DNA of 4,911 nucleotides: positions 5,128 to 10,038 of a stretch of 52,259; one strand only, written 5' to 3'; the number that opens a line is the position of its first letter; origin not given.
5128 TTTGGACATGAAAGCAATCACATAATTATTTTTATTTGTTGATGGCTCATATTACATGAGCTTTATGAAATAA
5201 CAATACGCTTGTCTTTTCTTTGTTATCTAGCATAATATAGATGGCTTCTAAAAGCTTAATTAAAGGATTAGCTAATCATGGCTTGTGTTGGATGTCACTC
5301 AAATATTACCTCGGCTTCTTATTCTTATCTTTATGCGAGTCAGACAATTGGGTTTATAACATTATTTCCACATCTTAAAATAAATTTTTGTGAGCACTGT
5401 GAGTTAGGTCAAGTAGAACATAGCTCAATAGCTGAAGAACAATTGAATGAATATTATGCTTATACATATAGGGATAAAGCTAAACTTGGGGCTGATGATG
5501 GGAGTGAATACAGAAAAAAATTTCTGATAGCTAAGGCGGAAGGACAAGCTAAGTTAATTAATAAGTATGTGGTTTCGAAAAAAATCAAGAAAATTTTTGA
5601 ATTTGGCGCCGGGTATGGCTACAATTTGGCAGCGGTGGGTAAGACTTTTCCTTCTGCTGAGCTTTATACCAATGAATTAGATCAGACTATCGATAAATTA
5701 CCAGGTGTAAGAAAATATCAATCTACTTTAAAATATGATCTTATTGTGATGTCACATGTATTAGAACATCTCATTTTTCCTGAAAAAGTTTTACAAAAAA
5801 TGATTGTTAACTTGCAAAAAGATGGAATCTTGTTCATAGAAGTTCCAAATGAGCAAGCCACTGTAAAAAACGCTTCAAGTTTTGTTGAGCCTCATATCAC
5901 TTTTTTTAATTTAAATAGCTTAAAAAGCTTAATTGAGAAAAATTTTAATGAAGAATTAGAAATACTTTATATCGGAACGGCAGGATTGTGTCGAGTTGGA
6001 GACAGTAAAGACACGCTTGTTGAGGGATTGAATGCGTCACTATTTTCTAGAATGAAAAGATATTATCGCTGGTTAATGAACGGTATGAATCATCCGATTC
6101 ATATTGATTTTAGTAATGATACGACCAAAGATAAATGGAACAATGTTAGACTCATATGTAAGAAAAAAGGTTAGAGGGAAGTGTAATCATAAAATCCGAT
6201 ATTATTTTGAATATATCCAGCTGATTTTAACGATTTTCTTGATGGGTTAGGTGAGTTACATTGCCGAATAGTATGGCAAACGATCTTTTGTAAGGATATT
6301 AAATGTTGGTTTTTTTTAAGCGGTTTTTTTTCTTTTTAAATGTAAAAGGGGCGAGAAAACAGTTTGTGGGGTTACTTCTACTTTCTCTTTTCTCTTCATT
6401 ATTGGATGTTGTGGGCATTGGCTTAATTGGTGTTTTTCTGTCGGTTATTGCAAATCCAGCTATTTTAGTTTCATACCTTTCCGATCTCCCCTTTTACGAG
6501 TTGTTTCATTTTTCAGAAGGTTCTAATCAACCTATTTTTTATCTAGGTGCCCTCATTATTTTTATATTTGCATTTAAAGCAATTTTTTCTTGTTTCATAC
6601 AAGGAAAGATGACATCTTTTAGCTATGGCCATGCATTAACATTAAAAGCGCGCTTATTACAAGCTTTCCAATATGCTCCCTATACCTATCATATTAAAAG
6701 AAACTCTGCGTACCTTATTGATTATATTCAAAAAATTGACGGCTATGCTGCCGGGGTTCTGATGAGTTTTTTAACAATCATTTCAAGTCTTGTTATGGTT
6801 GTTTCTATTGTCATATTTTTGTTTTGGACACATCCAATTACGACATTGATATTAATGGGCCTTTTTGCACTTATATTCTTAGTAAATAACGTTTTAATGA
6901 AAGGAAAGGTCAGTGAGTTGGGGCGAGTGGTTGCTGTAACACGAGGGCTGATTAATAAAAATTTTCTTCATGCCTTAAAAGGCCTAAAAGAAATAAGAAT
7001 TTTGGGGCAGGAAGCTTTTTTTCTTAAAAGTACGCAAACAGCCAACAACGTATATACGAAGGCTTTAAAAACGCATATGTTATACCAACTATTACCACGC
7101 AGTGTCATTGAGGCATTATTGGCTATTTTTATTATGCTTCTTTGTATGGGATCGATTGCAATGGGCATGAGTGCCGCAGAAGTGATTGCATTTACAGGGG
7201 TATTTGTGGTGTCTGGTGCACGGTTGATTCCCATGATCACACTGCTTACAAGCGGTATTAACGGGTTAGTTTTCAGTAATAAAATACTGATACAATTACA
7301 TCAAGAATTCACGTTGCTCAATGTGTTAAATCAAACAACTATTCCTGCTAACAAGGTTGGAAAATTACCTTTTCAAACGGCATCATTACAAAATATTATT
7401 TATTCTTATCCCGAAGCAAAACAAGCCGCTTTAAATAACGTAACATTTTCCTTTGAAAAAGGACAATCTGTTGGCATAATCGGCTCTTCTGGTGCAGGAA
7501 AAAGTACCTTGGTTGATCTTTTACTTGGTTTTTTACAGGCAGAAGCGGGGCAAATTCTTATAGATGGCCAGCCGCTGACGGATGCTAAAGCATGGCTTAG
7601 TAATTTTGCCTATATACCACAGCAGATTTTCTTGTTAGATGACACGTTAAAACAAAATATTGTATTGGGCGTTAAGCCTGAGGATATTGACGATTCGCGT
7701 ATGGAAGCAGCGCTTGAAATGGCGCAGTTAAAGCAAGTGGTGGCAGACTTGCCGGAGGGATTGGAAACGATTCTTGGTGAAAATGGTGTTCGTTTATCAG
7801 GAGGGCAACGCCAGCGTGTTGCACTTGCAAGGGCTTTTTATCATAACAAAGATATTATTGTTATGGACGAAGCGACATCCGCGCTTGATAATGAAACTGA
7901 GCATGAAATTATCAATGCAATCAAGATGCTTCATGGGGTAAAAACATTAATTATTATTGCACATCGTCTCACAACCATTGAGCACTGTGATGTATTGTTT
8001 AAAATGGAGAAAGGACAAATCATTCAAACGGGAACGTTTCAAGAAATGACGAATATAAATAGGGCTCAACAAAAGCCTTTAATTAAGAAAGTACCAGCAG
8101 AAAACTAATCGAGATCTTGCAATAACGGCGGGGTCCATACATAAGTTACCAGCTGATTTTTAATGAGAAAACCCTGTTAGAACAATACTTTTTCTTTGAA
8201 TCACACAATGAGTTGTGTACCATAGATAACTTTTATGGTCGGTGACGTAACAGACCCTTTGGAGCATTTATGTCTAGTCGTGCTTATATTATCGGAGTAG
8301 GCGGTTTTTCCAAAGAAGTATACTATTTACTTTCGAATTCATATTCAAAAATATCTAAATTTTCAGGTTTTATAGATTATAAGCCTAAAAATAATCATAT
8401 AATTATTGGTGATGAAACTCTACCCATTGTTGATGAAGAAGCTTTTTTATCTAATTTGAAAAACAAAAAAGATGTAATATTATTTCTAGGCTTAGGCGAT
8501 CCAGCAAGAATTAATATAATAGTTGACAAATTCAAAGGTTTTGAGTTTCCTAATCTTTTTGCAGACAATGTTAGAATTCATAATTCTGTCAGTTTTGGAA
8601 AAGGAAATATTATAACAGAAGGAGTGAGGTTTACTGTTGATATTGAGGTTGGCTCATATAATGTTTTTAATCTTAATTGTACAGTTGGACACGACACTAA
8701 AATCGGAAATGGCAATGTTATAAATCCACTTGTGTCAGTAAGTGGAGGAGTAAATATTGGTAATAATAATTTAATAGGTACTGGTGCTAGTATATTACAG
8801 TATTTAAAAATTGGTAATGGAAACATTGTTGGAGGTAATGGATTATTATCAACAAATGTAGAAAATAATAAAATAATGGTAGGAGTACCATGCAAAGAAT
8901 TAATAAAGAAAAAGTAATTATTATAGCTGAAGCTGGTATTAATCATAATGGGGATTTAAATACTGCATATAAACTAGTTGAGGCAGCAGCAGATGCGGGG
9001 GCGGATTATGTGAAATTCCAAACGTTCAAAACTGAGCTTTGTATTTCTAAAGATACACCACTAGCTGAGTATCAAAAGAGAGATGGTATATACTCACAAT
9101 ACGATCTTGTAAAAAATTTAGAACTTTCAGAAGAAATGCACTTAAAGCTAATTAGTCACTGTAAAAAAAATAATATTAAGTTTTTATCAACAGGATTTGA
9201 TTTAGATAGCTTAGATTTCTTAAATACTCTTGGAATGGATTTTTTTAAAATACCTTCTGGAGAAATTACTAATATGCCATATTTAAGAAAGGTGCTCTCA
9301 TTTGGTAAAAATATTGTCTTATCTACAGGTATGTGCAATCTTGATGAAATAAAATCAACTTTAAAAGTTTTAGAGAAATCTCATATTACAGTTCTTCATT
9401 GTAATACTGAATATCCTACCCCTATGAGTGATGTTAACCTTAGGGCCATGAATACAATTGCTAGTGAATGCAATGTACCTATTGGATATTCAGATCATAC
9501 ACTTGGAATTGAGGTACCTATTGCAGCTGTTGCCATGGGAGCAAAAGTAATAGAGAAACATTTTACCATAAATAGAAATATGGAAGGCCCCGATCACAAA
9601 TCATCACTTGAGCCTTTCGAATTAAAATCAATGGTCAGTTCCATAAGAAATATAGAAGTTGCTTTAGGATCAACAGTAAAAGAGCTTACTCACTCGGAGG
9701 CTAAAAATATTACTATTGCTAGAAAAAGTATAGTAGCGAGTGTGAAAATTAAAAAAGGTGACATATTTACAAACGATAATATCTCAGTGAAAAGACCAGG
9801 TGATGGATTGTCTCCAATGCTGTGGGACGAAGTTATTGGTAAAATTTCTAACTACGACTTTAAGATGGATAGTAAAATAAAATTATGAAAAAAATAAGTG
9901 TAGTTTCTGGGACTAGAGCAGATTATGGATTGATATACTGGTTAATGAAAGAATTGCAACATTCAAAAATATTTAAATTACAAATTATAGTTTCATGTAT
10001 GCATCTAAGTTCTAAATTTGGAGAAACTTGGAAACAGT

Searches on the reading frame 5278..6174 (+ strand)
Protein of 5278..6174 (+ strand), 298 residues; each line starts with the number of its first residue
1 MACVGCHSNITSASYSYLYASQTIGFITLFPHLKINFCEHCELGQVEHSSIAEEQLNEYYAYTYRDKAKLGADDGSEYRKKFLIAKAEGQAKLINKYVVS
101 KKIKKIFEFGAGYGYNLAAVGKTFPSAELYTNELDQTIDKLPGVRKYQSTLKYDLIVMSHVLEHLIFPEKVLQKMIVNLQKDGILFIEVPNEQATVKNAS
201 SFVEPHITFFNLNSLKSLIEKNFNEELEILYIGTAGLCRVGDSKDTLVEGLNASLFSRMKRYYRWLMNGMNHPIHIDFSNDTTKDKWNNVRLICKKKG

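Call 32: search_protein_families(library=pfam, proteins=[window:5278-6174:+], max_evalue=0.0001)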
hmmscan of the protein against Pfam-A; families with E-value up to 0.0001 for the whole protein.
window:5278-6174:+ (298 aa): 2 families
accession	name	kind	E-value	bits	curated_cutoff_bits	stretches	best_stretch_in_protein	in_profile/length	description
PF13489.12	Methyltransf_23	-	2.7e-13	50.4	27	1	100-221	20-156/164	Methyltransferase domain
PF08242.18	Methyltransf_12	-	2e-05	25.7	30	0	134-185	28-98/98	Methyltransferase domain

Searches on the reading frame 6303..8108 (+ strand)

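Call 32: search_protein_families(library=pfam, proteins=[window:6303-8108:+], max_evalue=0.0001)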
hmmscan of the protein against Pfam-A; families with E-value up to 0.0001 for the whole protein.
window:6303-8108:+ (601 aa): 3 families
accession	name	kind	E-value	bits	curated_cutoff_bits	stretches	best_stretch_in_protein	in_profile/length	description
PF00005.33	ABC_tran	-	2e-31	109.9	25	1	377-526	1-137/137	ABC transporter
PF02463.25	SMC_N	-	3.3e-09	36.9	40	1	378-570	16-213/220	RecF/RecN/SMC N terminal domain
PF00664.28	ABC_membrane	-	5.3e-08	33.3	28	1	57-298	37-264/274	ABC transporter transmembrane region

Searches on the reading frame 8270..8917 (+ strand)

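Call 32: search_protein_families(library=pfam, proteins=[window:8270-8917:+], max_evalue=0.0001)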
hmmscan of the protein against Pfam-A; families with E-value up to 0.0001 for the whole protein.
window:8270-8917:+ (215 aa): 1 family
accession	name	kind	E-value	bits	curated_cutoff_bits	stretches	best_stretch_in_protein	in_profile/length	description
PF00132.30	Hexapep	-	7.8e-06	25.8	27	0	160-190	1-31/36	Bacterial transferase hexapeptide (six repeats)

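Call 47: search_protein_families(library=ncbifam, proteins=[window:8270-8917:+], max_evalue=1e-8)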
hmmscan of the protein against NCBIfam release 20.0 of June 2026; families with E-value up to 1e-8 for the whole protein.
window:8270-8917:+ (215 aa): 7 families
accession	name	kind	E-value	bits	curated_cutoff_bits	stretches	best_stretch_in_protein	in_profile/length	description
TIGR03570.1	NeuD_NnaD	subfamily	6.7e-39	133.6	160.8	1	6-209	3-202/202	NeuD/PglB/VioB family sugar acetyltransferase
NF003657.0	PRK05289.1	equivalog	4.9e-12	45.5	226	1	108-203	83-185/264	acyl-ACP--UDP-N-acetylglucosamine O-acyltransferase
TIGR01852.1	lipid_A_lpxA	equivalog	3e-11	43.1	231.05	1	115-197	91-174/254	acyl-ACP--UDP-N-acetylglucosamine O-acyltransferase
TIGR01853.1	lipid_A_lpxD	equivalog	6.6e-10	38.4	242.5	1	137-210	231-304/325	UDP-3-O-(3-hydroxymyristoyl)glucosamine N-acyltransferase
NF002060.0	PRK00892.1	subfamily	1.4e-09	37.6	207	1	101-210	206-314/345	UDP-3-O-(3-hydroxymyristoyl)glucosamine N-acyltransferase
TIGR03308.1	phn_thr-fam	hypoth_equivalog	2e-09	37.6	201.65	0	161-211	109-159/204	phosphonate metabolim protein, transferase hexapeptide repeat family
TIGR03532.1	DapD_Ac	equivalog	5.7e-09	35.9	231.75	1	99-211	97-211/231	2,3,4,5-tetrahydropyridine-2,6-dicarboxylate N-acetyltransferase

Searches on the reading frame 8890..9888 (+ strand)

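Call 32: search_protein_families(library=pfam, proteins=[window:8890-9888:+], max_evalue=0.0001)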
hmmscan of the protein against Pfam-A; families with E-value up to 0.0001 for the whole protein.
window:8890-9888:+ (332 aa): 2 families
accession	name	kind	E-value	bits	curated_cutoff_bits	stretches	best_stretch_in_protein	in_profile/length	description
PF03102.20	NeuB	-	9.7e-95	317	22.1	1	29-264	1-241/241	NeuB family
PF08666.17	SAF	-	1.3e-07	32.5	21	1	279-326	2-53/63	SAF domain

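Call 47: search_protein_families(library=ncbifam, proteins=[window:8890-9888:+], max_evalue=1e-8)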
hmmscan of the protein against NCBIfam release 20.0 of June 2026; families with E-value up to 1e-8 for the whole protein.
window:8890-9888:+ (332 aa): 2 families
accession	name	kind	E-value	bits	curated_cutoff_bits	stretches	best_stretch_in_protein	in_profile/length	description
TIGR03569.1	NeuB_NnaB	equivalog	2.5e-141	470.5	399.65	1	10-330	2-329/329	N-acetylneuraminate synthase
TIGR03586.1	PseI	equivalog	2.9e-85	286.3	340.25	1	9-327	2-324/327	pseudaminic acid synthase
